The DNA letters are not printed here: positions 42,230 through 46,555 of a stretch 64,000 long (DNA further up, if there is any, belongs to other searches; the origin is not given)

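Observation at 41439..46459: Self-contained two-gene unit: a 1341-aa degenerate RecQ-like protein plus a tail-anchored coiled-coil protein, with no assignable function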

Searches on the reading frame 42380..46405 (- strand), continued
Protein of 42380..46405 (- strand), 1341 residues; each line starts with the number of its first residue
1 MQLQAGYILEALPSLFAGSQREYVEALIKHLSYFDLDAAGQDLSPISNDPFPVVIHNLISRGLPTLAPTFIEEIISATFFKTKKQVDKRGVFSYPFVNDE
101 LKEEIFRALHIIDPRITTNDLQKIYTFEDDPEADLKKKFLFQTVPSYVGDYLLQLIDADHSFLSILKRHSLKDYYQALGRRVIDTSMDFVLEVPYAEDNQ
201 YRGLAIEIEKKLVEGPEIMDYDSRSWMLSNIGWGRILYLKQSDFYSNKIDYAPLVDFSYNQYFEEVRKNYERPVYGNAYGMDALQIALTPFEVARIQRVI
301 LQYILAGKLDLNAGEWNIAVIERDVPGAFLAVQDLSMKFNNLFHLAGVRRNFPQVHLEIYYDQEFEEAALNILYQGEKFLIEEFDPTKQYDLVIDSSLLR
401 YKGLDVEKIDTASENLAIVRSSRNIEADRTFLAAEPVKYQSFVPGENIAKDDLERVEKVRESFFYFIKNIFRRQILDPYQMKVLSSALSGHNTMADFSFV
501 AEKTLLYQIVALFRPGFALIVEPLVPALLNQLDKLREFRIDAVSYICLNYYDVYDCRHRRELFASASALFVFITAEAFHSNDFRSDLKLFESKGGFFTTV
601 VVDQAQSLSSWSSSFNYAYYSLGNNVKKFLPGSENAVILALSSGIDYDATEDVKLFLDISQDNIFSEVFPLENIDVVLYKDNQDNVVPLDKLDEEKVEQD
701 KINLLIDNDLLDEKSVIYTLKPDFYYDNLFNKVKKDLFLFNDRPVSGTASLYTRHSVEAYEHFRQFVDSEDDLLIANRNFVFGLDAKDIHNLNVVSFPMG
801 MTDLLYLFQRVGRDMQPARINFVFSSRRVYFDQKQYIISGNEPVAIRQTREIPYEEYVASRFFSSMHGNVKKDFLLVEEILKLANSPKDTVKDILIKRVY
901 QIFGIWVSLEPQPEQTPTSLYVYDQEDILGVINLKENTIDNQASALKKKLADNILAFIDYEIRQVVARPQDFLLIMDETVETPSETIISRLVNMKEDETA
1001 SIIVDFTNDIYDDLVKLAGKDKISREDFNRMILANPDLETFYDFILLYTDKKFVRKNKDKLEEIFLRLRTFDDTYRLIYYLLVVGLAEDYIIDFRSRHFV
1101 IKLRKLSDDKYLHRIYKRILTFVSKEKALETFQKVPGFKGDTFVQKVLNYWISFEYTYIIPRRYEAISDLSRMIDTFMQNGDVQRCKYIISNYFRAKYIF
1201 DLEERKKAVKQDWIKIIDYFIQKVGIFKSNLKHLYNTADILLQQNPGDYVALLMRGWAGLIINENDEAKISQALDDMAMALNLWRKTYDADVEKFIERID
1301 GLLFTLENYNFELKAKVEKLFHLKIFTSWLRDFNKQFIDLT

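Call 78: search_protein_families(library=padloc, proteins=[P0053, P0057, P0076, L091:11863-16290:+, L092:11857-15795:+, L091:16290-16850:+, L092:15901-16776:+, L082:14202-14690:+], max_evalue=0.01)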
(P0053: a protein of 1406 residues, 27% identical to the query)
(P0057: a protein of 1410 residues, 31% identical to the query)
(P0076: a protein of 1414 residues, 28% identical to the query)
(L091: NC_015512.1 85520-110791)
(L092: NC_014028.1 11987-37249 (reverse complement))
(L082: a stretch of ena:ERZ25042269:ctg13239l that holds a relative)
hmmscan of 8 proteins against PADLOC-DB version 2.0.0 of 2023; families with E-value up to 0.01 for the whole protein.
P0053 (1406 aa): 23 families
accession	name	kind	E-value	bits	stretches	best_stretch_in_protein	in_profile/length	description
PDLC02864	DpdF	-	2.1e-82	275.8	2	473-711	4-217/610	DpdF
PDLC02861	DpdF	-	1.8e-75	252.4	2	470-711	8-223/611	DpdF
PDLC02870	DpdF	-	1.2e-67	226.6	2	483-712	5-209/534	DpdF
PDLC03928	PsyrT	-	6.6e-63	211.1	2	476-710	5-222/689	-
PDLC02868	DpdF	-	1.5e-60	203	2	481-709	328-540/1078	DpdF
PDLC02859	DpdF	-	6.6e-44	148.3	2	486-706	95-292/545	DpdF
PDLC02865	DpdF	-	5.7e-43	144.8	2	478-688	746-932/1499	DpdF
PDLC01089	C3a193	-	1.3e-30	104.5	2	513-676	274-421/983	poss. alt. Cas3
PDLC02872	DpdF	-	6.5e-28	95.7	2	834-909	447-517/859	DpdF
PDLC02855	DpdF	-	7.6e-26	88.6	2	838-899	422-483/825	DpdF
PDLC02867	DpdF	-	2.6e-22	77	2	835-898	418-481/855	DpdF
PDLC02857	DpdF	-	3.1e-22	76.5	2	836-898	479-541/911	DpdF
PDLC02862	DpdF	-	1.1e-17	61.2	2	832-903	400-471/811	DpdF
PDLC02863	DpdF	-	3.1e-16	57.3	1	825-897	85-156/488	DpdF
PDLC02860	DpdF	-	6.4e-14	49.5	1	836-892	160-216/547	DpdF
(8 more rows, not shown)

P0057 (1410 aa): 25 families
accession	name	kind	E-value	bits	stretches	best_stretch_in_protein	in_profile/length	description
PDLC02864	DpdF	-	4.7e-79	264.8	2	475-712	5-217/610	DpdF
PDLC02861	DpdF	-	2.6e-73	245.3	2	474-711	10-222/611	DpdF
PDLC02870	DpdF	-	1.1e-65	220.2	2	483-712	4-208/534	DpdF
PDLC03928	PsyrT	-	1e-64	217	2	477-712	5-223/689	-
PDLC02868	DpdF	-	1.8e-63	212.7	3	479-709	325-539/1078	DpdF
PDLC02865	DpdF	-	1.1e-43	147.2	2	479-688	746-931/1499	DpdF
PDLC02859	DpdF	-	3.9e-43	145.7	2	487-642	95-244/545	DpdF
PDLC01089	C3a193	-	8.4e-32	108.5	2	514-682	274-430/983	poss. alt. Cas3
PDLC02872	DpdF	-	5.6e-29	99.2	2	825-912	431-516/859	DpdF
PDLC02855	DpdF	-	7.9e-25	85.2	2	840-902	420-482/825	DpdF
PDLC02857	DpdF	-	4.4e-24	82.6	2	831-902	470-541/911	DpdF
PDLC02867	DpdF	-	4.6e-21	72.8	2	838-902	417-481/855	DpdF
PDLC02863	DpdF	-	1.4e-16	58.4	1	830-901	85-156/488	DpdF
PDLC02862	DpdF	-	1.3e-14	51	2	842-907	406-471/811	DpdF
PDLC02860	DpdF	-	2e-12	44.6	1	845-896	165-216/547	DpdF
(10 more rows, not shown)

P0076 (1414 aa): 22 families
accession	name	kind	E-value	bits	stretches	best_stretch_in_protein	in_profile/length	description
PDLC02864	DpdF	-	4.2e-85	284.7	2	464-708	7-234/610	DpdF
PDLC02861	DpdF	-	1.2e-81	272.9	2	466-689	15-223/611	DpdF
PDLC02870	DpdF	-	1.2e-76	256.3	2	471-690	5-209/534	DpdF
PDLC03928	PsyrT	-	1.5e-67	226.4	2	467-690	8-224/689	-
PDLC02868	DpdF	-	5e-66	221.2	2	213-687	90-540/1078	DpdF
PDLC02859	DpdF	-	1.6e-49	166.8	2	471-683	92-291/545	DpdF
PDLC02865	DpdF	-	1.7e-43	146.5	2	470-665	750-932/1499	DpdF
PDLC01089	C3a193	-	6.3e-42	142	2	501-689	274-459/983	poss. alt. Cas3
PDLC02872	DpdF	-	6.8e-34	115.5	2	822-888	448-514/859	DpdF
PDLC02855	DpdF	-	9.6e-32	108.1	2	796-889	400-489/825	DpdF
PDLC02857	DpdF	-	1.1e-29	101.1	2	821-888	480-547/911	DpdF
PDLC02867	DpdF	-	1e-27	94.8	2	818-890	417-489/855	DpdF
PDLC02863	DpdF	-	5.9e-20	69.6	1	799-889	76-164/488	DpdF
PDLC02862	DpdF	-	3.6e-18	62.8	2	819-882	403-466/811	DpdF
PDLC02860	DpdF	-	3.6e-16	56.9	1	820-877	160-217/547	DpdF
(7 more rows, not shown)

L091:11863-16290:+ (1476 aa): 25 families
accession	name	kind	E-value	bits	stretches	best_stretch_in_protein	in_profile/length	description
PDLC02864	DpdF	-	1.7e-74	249.7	2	462-705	8-232/610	DpdF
PDLC02861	DpdF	-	8.1e-69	230.5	2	461-667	13-208/611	DpdF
PDLC02870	DpdF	-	1.2e-64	216.8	2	468-663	5-189/534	DpdF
PDLC02868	DpdF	-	1.6e-63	212.9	3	469-690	331-542/1078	DpdF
PDLC03928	PsyrT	-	7.7e-54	181.1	2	464-661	8-203/689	-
PDLC02865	DpdF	-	2.9e-44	149.1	2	458-659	741-931/1499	DpdF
PDLC02859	DpdF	-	1.7e-39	133.7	2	470-648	94-263/545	DpdF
PDLC01089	C3a193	-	7.1e-37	125.3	2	498-691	274-460/983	poss. alt. Cas3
PDLC02855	DpdF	-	9.1e-31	104.9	2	846-911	421-486/825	DpdF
PDLC02872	DpdF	-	1e-30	105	2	847-903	448-504/859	DpdF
PDLC02857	DpdF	-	8.6e-28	94.9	2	843-907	477-541/911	DpdF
PDLC02867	DpdF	-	2e-25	87.3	2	806-908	389-482/855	DpdF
PDLC02863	DpdF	-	3.3e-17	60.5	1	830-907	79-157/488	DpdF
PDLC02862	DpdF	-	3.8e-15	52.8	2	844-906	403-465/811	DpdF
PDLC02860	DpdF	-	1.2e-14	51.9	1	845-903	160-218/547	DpdF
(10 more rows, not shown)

L092:11857-15795:+ (1313 aa): 27 families (the best 25 are shown)
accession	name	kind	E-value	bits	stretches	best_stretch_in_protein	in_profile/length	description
PDLC02864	DpdF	-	9.4e-82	273.7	1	481-877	11-338/610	DpdF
PDLC02861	DpdF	-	6.7e-75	250.6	2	481-701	17-221/611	DpdF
PDLC02870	DpdF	-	1e-68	230.2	2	484-678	5-187/534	DpdF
PDLC02868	DpdF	-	1.4e-62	209.8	3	486-706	332-545/1078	DpdF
PDLC03928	PsyrT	-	4.7e-62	208.3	2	481-691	9-216/689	-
PDLC02865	DpdF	-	4.1e-48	161.8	2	477-705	744-961/1499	DpdF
PDLC02859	DpdF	-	6.1e-43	145.1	2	487-677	95-275/545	DpdF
PDLC01089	C3a193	-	5.7e-39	132.2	2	514-706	274-462/983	poss. alt. Cas3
PDLC02872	DpdF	-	9.5e-33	111.7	2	507-662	172-339/859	DpdF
PDLC02855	DpdF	-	1.6e-31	107.4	2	793-876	401-478/825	DpdF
PDLC02857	DpdF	-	1.6e-28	97.2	2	806-876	465-537/911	DpdF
PDLC02867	DpdF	-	2.4e-25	87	2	802-875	404-476/855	DpdF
PDLC02862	DpdF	-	6.4e-20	68.6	2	806-881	393-467/811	DpdF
PDLC02858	DpdF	-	8.3e-16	55.6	2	492-635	151-292/504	DpdF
PDLC02863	DpdF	-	1.1e-15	55.5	1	808-876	86-153/488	DpdF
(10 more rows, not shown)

L091:16290-16850:+ (187 aa): 12 families
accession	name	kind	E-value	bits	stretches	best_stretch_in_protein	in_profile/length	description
PDLC00580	JetC3|JetC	-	6.8e-06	22.6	1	4-156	323-477/1068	DUF3584 domain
PDLC00605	ZorA1|ZorA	-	1.5e-05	21.5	1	6-161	524-678/700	MotA/ExbB/TolQ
PDLC03865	LmuB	-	0.0014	14.8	1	5-143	715-852/1007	-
PDLC00606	ZorA1|ZorA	-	0.0015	15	1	5-163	373-531/636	MotA/ExbB/TolQ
PDLC00601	ZorA1|ZorA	-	0.0018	15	1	109-161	324-376/699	MotA/ExbB/TolQ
PDLC00519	JetC1|JetC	-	0.0018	14.6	1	14-161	302-448/1097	DUF3584 domain; MukB-like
PDLC02663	DndD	-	0.0026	14.6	1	5-155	334-485/675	DndD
PDLC00581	JetC3|JetC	-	0.0026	13.6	1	3-161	943-1087/1473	DUF3584 domain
PDLC00706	Effector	-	0.0032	15.2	1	43-150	49-155/172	2TM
PDLC03859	LmuB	-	0.004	14.4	1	8-149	354-479/611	-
PDLC00254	LmuB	-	0.0061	13.3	1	58-153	180-274/563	AAA ATPase domain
PDLC04895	PDC-S06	-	0.0062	13.1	1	10-162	320-473/784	-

L092:15901-16776:+ (292 aa): 16 families
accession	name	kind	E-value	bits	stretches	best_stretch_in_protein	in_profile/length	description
PDLC00519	JetC1|JetC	-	6.9e-06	22.5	1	3-256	215-464/1097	DUF3584 domain; MukB-like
PDLC03859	LmuB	-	1.3e-05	22.6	1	16-256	207-486/611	-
PDLC00650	ZorA3|ZorA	-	1.5e-05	21.8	1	22-246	484-812/1063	MotA/ExbB/TolQ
PDLC00647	ZorA3|ZorA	-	3.8e-05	20.3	1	25-243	360-574/780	MotA/ExbB/TolQ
PDLC03865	LmuB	-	4.2e-05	19.9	1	6-243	277-484/1007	-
PDLC00598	ZorA1|ZorA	-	0.00013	18.5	1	38-149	545-658/663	MotA/ExbB/TolQ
PDLC00581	JetC3|JetC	-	0.00029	16.8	1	25-255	304-570/1473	DUF3584 domain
PDLC00648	ZorA3|ZorA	-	0.00049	16.9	1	13-242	312-543/692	MotA/ExbB/TolQ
PDLC00601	ZorA1|ZorA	-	0.00051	16.8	1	23-124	557-668/699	MotA/ExbB/TolQ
PDLC00518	JetC1|JetC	-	0.0013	14.7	2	3-159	680-835/1112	DUF3584 domain; MukB-like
PDLC00006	DruC1|DruC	-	0.0015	15.1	0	10-102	208-298/626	Unknown function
PDLC00602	ZorA1|ZorA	-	0.0039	14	1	29-172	455-595/648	MotA/ExbB/TolQ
PDLC03839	LeoA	-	0.0065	13.6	0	16-180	233-400/559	-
PDLC01228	Cas12a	-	0.007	12.3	0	134-266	359-479/1233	Cas12a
PDLC00640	ZorA2|ZorA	-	0.0077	12.9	1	90-261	309-457/590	MotA/ExbB/TolQ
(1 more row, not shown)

L082:14202-14690:+ (163 aa): 39 families (the best 25 are shown)
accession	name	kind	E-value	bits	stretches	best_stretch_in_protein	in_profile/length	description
PDLC03859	LmuB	-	6.8e-06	23.6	1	5-130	358-482/611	-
PDLC03865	LmuB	-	2.5e-05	20.7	1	4-137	656-792/1007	-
PDLC00512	JetC1|JetC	-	0.00011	18.4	1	4-119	683-798/1123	DUF3584 domain; MukB-like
PDLC00603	ZorA1|ZorA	-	0.00016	18.4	1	16-131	566-679/727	MotA/ExbB/TolQ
PDLC00551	JetC2|JetC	-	0.00017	17.6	1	4-120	847-966/1365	DUF3584 domain; MukB-like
PDLC00601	ZorA1|ZorA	-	0.00018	18.3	1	19-122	526-635/699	MotA/ExbB/TolQ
PDLC00006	DruC1|DruC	-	0.00018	18.2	0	79-141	165-226/626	Unknown function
PDLC00582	JetC3|JetC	-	0.00021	17.2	1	3-125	957-1086/1472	DUF3584 domain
PDLC02668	DndD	-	0.00023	18.3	1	8-119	350-462/659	DndD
PDLC00519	JetC1|JetC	-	0.00023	17.5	1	5-118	628-739/1097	DUF3584 domain; MukB-like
PDLC00518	JetC1|JetC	-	0.0003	16.8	1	5-122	691-811/1112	DUF3584 domain; MukB-like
PDLC00503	JetC1|JetC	-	0.00045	16.4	1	1-118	635-751/1146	DUF3584 domain; MukB-like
PDLC00550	JetC2|JetC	-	0.00055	15.8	1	3-135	379-512/1355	DUF3584 domain; MukB-like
PDLC02740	PbeC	-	0.0006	16.8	1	7-120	347-460/648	PbeC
PDLC00511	JetC1|JetC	-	0.0006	15.8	1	3-133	680-811/1108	DUF3584 domain; MukB-like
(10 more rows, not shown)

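Call 79: search_protein_families(library=padloc, proteins=[L088:10001-11395:+, L082:10001-11395:+, L083:6858-8252:+, L091:11863-13257:+, L092:11857-13251:+, L024:10001-11395:+, L058:9998-11392:+, L065:833-2227:+, L069:3376-4770:+], max_evalue=0.1)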
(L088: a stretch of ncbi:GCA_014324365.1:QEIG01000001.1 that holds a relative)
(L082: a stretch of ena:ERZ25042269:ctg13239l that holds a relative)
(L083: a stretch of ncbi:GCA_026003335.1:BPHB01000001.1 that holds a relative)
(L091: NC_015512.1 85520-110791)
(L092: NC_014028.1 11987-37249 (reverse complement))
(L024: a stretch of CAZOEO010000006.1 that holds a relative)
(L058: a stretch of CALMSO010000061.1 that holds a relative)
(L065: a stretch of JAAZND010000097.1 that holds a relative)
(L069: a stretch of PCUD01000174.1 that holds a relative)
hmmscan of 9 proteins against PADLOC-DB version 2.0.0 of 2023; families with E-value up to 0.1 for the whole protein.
L088:10001-11395:+ (465 aa): 2 families
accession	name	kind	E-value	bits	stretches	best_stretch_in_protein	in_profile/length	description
PDLC02868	DpdF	-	0.00099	14.9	1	212-333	89-208/1078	DpdF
PDLC01906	CARF5--CARF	-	0.0031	15.2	1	250-330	133-215/246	-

L082:10001-11395:+ (465 aa): 2 families
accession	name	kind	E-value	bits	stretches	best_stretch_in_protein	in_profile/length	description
PDLC03210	mREase_II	-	0.0032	14.8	1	211-267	64-123/294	Type II methyl-directed restriction enzyme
PDLC02868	DpdF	-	0.0074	12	1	210-329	92-209/1078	DpdF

L083:6858-8252:+ (465 aa): 2 families
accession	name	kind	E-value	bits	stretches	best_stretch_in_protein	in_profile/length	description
PDLC02868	DpdF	-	0.00021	17.1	1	211-328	93-208/1078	DpdF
PDLC03210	mREase_II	-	0.0036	14.6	1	212-262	65-115/294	Type II methyl-directed restriction enzyme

L091:11863-13257:+ (465 aa): 1 family
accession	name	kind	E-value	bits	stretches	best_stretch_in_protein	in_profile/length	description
PDLC02868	DpdF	-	1.5e-05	21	1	147-327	39-209/1078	DpdF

L092:11857-13251:+ (465 aa): 1 family
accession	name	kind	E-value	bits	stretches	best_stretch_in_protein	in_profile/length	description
PDLC02868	DpdF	-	0.00017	17.4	1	230-348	92-207/1078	DpdF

L024:10001-11395:+ (465 aa): 1 family
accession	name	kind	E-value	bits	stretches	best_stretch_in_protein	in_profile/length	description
PDLC02868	DpdF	-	1.3e-08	31.1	1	196-320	91-211/1078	DpdF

L058:9998-11392:+ (465 aa): 2 families
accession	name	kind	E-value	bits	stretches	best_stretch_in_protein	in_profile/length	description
PDLC02868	DpdF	-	0.00042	16.1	1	212-336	90-211/1078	DpdF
PDLC01906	CARF5--CARF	-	0.026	12.2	1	255-329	139-215/246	-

L065:833-2227:+ (465 aa): 1 family
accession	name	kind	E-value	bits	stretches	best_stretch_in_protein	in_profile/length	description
PDLC02868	DpdF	-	0.00037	16.3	1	211-332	89-208/1078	DpdF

L069:3376-4770:+ (465 aa): 1 family
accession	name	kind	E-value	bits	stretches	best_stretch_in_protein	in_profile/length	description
PDLC02868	DpdF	-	0.00055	15.7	1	199-317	92-209/1078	DpdF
